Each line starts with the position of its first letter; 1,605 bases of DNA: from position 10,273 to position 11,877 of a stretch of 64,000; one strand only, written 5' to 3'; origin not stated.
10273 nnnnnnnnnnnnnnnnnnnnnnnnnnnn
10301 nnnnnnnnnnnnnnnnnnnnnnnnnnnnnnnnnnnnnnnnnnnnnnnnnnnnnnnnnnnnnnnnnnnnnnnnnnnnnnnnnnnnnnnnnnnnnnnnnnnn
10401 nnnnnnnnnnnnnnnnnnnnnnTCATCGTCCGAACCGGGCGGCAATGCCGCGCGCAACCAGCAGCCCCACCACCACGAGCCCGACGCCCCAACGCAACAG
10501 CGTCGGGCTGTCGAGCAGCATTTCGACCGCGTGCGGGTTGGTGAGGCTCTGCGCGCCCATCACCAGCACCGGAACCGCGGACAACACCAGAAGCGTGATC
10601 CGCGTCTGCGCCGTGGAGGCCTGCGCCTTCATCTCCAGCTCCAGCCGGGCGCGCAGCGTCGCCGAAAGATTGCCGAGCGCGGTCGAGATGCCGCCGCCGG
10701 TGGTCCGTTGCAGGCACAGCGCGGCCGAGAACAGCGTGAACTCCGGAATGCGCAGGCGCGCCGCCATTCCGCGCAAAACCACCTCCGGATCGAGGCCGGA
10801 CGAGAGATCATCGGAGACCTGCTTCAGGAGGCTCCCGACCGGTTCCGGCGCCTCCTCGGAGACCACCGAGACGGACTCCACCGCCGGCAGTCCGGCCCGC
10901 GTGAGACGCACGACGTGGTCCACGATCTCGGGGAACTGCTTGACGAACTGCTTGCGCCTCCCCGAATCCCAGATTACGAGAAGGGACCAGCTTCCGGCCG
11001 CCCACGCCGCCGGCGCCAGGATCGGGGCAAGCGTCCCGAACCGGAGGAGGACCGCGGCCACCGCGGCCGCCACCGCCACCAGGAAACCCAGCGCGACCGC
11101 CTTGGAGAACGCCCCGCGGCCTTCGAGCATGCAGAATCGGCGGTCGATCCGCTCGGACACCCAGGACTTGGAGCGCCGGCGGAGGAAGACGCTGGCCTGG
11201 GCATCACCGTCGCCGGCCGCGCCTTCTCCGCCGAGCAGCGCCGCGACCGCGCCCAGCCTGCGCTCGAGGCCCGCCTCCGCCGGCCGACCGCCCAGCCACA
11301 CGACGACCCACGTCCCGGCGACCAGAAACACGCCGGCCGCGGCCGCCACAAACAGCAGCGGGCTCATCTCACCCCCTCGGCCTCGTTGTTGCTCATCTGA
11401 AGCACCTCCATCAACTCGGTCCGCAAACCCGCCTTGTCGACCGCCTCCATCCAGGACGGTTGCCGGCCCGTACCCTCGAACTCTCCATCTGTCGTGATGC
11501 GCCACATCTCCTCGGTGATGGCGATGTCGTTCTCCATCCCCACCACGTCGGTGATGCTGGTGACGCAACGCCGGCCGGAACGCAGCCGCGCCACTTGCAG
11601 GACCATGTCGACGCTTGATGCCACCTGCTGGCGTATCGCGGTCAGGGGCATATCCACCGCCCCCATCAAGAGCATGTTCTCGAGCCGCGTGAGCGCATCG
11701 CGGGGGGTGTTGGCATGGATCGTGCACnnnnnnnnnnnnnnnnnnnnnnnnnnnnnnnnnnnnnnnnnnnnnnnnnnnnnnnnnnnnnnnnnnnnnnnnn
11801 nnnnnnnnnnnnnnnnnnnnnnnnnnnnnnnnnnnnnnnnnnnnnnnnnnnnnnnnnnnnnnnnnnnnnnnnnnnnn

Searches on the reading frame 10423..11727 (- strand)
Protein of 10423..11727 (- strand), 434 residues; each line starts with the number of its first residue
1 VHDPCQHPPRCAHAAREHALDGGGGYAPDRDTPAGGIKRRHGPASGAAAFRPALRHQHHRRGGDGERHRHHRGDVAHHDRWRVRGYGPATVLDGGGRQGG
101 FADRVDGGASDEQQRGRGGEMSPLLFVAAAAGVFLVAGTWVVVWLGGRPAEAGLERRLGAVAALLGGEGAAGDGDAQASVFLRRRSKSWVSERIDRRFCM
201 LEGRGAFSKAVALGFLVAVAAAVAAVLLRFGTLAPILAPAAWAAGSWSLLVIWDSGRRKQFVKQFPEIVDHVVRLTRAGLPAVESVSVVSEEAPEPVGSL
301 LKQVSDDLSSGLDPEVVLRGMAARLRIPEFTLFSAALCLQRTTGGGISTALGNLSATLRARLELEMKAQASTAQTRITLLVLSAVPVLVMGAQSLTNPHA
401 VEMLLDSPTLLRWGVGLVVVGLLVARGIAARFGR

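Call 4: search_protein_families(library=pfam, proteins=[window:10423-11727:-])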
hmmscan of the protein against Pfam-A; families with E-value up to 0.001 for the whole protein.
window:10423-11727:- (434 aa): 1 family
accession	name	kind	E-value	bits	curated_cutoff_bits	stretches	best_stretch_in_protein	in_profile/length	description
PF00482.28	T2SSF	-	7.2e-17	62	25.2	1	269-391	2-121/125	Type II secretion system (T2SS), protein F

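Call 11: search_protein_families(library=ncbifam, proteins=[window:10423-11727:-])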
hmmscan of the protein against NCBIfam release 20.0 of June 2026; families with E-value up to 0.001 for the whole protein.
window:10423-11727:- (434 aa): 0 families
